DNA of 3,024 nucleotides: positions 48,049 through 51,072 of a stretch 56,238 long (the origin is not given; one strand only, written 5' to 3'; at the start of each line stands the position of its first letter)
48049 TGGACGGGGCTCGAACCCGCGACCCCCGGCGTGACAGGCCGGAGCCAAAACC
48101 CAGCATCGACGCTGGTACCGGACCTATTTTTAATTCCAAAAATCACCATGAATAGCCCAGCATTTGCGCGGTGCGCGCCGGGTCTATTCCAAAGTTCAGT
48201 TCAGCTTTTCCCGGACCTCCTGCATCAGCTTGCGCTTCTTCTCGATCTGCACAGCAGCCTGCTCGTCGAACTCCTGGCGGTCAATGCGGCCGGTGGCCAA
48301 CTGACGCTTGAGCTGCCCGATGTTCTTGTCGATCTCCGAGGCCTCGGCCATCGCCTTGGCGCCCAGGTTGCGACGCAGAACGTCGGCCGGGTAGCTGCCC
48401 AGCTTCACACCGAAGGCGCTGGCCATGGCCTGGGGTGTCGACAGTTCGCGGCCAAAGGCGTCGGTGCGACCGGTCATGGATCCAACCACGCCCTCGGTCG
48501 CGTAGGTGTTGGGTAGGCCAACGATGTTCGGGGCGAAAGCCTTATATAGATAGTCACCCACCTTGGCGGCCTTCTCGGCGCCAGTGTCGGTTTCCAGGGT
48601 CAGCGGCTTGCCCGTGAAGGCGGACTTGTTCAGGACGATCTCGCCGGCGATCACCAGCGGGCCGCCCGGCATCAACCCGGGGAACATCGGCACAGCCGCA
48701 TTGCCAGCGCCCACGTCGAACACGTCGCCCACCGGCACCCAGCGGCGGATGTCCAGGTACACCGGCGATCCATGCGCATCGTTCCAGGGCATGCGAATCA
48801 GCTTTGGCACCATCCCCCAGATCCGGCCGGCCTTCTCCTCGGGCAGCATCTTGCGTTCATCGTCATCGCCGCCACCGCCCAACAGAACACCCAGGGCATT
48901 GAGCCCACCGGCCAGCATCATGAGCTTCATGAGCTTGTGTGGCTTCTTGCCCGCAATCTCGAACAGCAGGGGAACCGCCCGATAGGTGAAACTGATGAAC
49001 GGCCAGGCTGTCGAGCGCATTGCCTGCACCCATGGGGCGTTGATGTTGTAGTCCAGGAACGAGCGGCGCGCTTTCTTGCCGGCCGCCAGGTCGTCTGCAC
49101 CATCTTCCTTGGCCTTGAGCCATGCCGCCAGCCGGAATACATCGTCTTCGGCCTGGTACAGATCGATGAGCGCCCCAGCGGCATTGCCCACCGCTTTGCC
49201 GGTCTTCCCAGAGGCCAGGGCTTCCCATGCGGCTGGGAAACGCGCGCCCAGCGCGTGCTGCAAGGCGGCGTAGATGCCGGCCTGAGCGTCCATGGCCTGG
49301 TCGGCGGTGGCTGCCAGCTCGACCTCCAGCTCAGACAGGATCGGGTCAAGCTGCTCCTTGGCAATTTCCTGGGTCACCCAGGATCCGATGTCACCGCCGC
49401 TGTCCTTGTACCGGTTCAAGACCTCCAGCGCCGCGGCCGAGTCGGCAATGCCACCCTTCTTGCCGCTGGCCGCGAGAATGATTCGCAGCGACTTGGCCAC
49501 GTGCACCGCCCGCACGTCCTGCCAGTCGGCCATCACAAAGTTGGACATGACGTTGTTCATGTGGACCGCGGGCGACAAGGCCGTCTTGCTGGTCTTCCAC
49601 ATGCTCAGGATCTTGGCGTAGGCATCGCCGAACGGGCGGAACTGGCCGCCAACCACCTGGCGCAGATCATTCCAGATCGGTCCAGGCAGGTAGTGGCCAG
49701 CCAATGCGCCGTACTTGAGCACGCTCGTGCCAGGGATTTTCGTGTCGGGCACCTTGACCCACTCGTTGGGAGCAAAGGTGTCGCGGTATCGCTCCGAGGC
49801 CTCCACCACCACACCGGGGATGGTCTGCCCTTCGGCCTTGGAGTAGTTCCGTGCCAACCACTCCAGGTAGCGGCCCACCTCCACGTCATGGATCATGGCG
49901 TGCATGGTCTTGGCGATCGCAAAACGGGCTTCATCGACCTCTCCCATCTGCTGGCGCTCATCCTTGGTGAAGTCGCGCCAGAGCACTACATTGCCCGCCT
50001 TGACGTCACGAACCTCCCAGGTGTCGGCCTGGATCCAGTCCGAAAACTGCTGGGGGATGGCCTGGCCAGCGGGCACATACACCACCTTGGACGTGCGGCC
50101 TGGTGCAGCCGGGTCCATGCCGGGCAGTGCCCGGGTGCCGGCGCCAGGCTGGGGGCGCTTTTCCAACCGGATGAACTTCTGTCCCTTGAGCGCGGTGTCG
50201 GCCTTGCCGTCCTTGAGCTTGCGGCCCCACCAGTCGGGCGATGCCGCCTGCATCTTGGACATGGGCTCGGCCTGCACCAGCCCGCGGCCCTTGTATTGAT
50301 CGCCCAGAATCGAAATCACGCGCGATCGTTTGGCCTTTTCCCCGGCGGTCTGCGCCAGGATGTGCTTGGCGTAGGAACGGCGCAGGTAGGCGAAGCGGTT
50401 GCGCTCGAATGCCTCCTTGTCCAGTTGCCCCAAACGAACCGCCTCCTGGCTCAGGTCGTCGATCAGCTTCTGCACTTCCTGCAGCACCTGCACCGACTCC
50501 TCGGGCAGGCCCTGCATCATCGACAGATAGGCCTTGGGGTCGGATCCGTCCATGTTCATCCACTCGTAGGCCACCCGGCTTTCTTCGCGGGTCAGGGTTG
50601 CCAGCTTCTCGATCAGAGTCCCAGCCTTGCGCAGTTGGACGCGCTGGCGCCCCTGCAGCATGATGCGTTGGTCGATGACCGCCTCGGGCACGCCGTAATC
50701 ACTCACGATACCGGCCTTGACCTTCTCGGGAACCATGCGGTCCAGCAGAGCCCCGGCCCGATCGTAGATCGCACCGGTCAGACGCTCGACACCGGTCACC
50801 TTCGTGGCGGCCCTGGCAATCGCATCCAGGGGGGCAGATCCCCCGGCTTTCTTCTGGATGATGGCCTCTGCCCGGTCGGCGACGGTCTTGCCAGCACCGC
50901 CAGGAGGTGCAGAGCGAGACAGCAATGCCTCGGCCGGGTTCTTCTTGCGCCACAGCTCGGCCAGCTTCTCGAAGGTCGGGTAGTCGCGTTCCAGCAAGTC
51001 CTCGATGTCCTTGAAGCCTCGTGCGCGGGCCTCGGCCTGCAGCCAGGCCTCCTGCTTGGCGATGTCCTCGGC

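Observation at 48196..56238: Wrap-around 4,607-codon ORF: a polyvalent, probably virion-delivered protein taking about a quarter of the genome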

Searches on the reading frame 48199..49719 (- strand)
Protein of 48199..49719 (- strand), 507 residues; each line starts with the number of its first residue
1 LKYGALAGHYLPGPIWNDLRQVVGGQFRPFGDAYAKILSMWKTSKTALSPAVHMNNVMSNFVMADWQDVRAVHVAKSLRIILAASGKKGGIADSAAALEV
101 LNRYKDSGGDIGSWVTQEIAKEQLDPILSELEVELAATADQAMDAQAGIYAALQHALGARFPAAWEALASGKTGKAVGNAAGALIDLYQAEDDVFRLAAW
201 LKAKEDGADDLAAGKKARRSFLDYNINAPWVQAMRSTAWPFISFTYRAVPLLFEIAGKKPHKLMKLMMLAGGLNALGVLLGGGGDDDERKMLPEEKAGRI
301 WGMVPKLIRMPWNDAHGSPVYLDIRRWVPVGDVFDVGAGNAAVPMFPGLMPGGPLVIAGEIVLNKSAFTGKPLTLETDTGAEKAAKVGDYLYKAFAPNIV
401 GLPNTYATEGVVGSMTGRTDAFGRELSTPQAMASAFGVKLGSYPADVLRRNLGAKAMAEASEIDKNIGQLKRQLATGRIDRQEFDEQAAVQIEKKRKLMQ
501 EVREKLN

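Call 7: search_protein_families(library=pfam, max_evalue=0.01, proteins=[window:48199-49719:-])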
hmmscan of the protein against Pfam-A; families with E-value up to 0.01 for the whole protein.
seq(507 aa): 0 families

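Call 9: search_protein_families(library=phrogs, max_evalue=0.001, proteins=[window:48199-49719:-])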
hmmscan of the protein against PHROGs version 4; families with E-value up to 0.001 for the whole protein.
window:48199-49719:- (507 aa): 0 families

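Call 27: search_protein_families(library=pfam, max_evalue=5, proteins=[window:48199-49662:-])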
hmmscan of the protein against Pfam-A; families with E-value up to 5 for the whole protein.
seq(488 aa): 2 families
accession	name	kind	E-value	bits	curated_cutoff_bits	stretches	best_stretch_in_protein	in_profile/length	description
PF24091.1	DUF7376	-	0.13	12.5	27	1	26-55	34-63/219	Family of unknown function (DUF7376)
PF05120.17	GvpG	-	0.34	11.5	30.6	1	438-469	27-58/67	Gas vesicle protein G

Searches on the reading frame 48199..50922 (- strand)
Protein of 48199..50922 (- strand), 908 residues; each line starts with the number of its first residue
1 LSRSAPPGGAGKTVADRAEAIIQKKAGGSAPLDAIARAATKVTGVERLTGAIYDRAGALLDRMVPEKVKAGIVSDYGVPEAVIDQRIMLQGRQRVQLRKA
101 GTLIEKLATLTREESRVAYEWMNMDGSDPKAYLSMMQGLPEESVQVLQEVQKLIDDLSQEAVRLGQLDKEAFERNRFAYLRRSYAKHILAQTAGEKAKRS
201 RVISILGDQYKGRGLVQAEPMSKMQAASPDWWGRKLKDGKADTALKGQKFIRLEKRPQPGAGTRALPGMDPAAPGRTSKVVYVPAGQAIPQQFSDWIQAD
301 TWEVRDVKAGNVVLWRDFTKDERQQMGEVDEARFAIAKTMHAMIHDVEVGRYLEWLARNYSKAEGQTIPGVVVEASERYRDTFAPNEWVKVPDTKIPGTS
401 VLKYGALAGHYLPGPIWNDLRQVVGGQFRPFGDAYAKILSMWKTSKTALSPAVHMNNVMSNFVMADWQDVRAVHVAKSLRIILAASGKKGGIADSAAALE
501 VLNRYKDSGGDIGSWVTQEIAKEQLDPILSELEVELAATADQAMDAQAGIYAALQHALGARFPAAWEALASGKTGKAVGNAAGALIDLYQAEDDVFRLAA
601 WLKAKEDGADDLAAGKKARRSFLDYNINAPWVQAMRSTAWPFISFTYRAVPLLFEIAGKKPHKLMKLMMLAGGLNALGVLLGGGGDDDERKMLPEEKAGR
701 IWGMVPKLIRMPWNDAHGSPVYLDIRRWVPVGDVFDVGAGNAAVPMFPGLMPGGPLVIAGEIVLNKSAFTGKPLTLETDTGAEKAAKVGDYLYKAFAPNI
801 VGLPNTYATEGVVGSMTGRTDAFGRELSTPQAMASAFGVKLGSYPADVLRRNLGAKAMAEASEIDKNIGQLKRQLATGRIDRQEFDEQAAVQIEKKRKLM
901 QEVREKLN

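Call 46: predict_structure(alignment_id=A1)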
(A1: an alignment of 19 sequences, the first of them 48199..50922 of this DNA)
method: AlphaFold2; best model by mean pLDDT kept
length: 908 residues; sequences in the alignment: 19
mean_pLDDT: 53.1   pTM: 0.40
mean pLDDT of the five models: 53.1, 52.1, 49.4, 47.8, 46.9
residues with pLDDT >= 90: 0; 70-90: 197; 50-70: 288; < 50: 423
segments of 3 or more residues with pLDDT < 50: 1-10, 48-50, 55-80, 178-192, 259-271, 327-331, 361-460, 512-589, 623-654, 668-754, 769-771, 798-806, 818-827, 834-848
pLDDT, mean of each block of 10 residues (from residue 1): 32 76 66 58 52 42 29 33 59 70 63 58 57 63 73 73 58 52 42 52 52 69 81 65 70 72 46 64 83 81 79 74 51 57 62 58 39 41 37 29 34 34 29 37 33 41 57 67 60 73 76 40 39 41 37 33 37 38 42 66 83 72 38 30 31 50 53 31 28 25 26 32 27 27 36 50 60 65 67 53 49 53 47 45 44 69 82 81 86 87 77
secondary structure, 60 per line:
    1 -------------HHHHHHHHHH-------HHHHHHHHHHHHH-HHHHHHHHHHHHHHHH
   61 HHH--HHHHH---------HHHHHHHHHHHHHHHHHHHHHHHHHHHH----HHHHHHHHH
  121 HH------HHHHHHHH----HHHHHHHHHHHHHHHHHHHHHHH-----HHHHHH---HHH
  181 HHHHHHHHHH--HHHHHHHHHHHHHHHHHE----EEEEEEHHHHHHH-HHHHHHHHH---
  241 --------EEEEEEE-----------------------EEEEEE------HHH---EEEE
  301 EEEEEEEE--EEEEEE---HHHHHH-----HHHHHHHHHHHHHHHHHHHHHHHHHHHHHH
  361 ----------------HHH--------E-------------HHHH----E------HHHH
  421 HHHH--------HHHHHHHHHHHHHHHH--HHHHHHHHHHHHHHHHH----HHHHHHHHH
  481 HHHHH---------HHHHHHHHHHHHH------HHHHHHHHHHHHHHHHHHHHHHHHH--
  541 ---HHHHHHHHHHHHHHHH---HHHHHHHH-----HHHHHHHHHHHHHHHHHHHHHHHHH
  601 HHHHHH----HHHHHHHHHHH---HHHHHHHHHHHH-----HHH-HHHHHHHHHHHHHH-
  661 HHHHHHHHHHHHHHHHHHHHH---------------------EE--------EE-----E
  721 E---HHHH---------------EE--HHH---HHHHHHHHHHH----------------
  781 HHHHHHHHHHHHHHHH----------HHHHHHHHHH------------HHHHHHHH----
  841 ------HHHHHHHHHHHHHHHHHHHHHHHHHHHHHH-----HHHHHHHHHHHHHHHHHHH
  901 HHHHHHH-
elements in order (helices of 4 or more, strands of 3 or more residues): H14-23 H31-43 H45-63 H66-70 H80-107 H112-122 H129-136 H141-163 H169-174 H178-190 H193-209 E215-220 H221-227 H229-237 E249-255 E279-284 E297-308 E311-316 H320-325 H331-360 H402-405 H417-424 H433-448 H451-467 H472-485 H495-507 H514-538 H544-559 H563-570 H576-606 H611-621 H625-636 H646-659 H661-681 H725-728 H754-764 H781-796 H807-816 H829-836 H847-876 H882-907

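Call 47: search_protein_representatives(alignment_id=A1)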
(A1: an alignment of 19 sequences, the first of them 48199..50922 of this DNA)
Query: 19 sequences, 928 profile positions. Proteins with E-value up to 0.001 (for the whole library): 3413; up to 1e-10: 2613; up to 1e-30: 1139. The best 150 are listed.
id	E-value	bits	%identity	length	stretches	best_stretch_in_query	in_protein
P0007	0.0e+00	1716.2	-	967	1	5-928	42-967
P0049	0.0e+00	1678.5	-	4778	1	9-928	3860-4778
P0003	0.0e+00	1670.7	-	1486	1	9-927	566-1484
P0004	0.0e+00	1665.1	-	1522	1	8-928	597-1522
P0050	0.0e+00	1657.2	-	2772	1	14-928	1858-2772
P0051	0.0e+00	1648.8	-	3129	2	6-928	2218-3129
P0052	0.0e+00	1637.7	-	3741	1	9-928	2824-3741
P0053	0.0e+00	1613.6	-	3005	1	15-928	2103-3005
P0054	0.0e+00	1605.8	-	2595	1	12-928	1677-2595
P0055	0.0e+00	1593.9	-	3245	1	7-927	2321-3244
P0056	0.0e+00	1590.6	-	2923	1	7-927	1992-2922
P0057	0.0e+00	1588.9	-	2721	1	13-926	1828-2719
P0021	0.0e+00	1582.8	-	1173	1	13-928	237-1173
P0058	0.0e+00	1580.9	-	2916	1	15-927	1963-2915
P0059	0.0e+00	1571.7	-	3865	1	16-927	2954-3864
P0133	4.0e-272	921.8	-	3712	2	288-926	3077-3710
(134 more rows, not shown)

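Call 62: fold_search(model_id=the predicted structure, library=pdb)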
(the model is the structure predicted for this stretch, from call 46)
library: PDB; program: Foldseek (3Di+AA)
matches with E <= 10: 85; with E <= 0.001: 0
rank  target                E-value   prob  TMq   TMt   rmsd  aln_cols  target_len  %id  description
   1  7sx3_A                1.8e+00  0.03  0.07  0.05  33.7       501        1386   12  Human NALCN-FAM155A-UNC79-UNC80 channelosome with CaM bound, conformation 1/2 (released 2021-12-29)
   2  7pi6_C                2.0e+00  0.06  0.06  0.16  16.8       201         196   15  Trypanosoma brucei ISG65 bound to human complement C3d (released 2022-07-27)
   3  8puw_B                2.1e+00  0.12  0.06  0.09  21.2       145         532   13  Chaetomium thermophilum Las1-Grc3-complex (released 2023-11-15)
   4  7z6n_A                2.3e+00  0.05  0.07  0.14  18.7       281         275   15  Crystal structure of Zn2+-transporter BbZIP in a metal-stripped state (released 2022-08-10)
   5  8xxi                  2.6e+00  0.02  0.06  0.09  24.7       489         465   13  Structure of y+LAT1 bound with Leu (released 2025-01-22)
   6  5wud                  3.4e+00  0.04  0.05  0.17  20.5       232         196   11  Structural basis for conductance through TRIC cation channels (released 2017-06-21)
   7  8wa1_L                4.0e+00  0.06  0.05  0.13  19.0       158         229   14  The cryo-EM structure of the Nicotiana tabacum PEP-PAP-TEC2 (released 2024-03-13)
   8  4oaa_A                4.2e+00  0.04  0.07  0.13  21.6       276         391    9  Crystal structure of E. coli lactose permease G46W,G262W bound to sugar (released 2014-01-29)
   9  6xbd_G                4.4e+00  0.04  0.08  0.21  18.8       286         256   15  Cryo-EM structure of MlaFEDB in nanodiscs with phospholipid substrates (released 2020-07-01)
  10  9swn_A                4.4e+00  0.03  0.05  0.05  28.1       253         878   11  Cryo-EM structure of yeast telomerase holoenzyme (released 2026-04-08)
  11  7pi6_A                4.6e+00  0.06  0.07  0.20  16.4       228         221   15  Trypanosoma brucei ISG65 bound to human complement C3d (released 2022-07-27)
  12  7vgf_A                4.6e+00  0.02  0.06  0.10  22.4       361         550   15  cryo-EM structure of AMP-PNP bound human ABCB7 (released 2022-02-16)
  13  7nyw_B                4.6e+00  0.01  0.06  0.06  43.5       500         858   12  Cryo-EM structure of the MukBEF-MatP-DNA head module (released 2021-07-07)
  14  7y18_A                4.8e+00  0.20  0.06  0.10  12.2       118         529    9  Crystal structure of ribosomal ITS2 pre-rRNA processing complex from Saccharomyces cerevisiae (released 2023-06-14)
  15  6z0c_B                4.8e+00  0.06  0.05  0.17  19.2       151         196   20  Structure of in silico modelled artificial Maquette-3 protein (released 2021-03-17)
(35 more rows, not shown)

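Call 73: search_protein_families(library=ncbifam, max_evalue=0.01, proteins=[window:48199-50922:-])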
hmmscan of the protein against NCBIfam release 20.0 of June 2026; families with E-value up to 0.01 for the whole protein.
window:48199-50922:- (908 aa): 0 families
